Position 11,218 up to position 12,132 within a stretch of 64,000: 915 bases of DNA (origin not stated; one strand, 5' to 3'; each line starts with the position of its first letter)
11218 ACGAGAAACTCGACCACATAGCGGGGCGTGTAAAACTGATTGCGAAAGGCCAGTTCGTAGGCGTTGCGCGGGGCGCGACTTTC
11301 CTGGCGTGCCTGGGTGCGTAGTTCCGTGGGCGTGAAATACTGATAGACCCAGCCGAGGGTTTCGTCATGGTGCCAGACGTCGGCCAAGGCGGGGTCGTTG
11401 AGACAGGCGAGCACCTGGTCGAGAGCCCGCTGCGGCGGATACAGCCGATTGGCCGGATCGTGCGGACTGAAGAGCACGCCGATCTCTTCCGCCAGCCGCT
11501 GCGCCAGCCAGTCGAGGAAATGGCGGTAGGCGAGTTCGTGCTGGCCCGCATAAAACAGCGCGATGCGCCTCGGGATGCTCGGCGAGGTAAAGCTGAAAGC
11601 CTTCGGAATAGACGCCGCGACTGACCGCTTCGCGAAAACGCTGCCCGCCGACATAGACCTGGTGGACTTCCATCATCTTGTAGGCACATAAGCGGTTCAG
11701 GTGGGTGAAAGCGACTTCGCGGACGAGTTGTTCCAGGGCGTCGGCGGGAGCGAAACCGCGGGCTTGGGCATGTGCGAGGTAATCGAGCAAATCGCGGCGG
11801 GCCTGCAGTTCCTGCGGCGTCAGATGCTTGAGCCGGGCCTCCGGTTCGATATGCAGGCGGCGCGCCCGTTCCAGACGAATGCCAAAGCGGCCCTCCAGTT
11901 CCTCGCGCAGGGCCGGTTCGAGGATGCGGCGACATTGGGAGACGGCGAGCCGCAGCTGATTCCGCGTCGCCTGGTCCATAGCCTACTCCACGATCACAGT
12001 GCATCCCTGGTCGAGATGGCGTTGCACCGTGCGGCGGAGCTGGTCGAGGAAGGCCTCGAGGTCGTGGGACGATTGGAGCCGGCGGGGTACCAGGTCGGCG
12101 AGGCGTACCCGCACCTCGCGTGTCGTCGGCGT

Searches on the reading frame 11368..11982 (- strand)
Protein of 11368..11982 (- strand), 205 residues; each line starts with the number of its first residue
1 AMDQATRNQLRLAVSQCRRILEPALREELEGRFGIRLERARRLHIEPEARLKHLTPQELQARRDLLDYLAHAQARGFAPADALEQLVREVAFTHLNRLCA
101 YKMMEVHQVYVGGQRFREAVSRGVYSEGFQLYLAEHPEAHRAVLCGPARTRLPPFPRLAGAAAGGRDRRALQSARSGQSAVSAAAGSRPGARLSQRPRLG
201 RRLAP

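Call 14: search_protein_families(library=ncbifam, proteins=[window:11368-11982:-], max_evalue=0.01)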
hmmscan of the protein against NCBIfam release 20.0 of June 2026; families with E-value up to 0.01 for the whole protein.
window:11368-11982:- (205 aa): 2 families
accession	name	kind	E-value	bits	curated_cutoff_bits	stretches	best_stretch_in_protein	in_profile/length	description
NF033452.1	BREX_1_MTaseX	exception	2.6e-10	38.8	500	1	13-114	4-105/1210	BREX-1 system adenine-specific DNA-methyltransferase PglX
NF033455.1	BREX_6_MTaseX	exception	0.0032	15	900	1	6-130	4-125/1319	BREX-6 system adenine-specific DNA-methyltransferase PglX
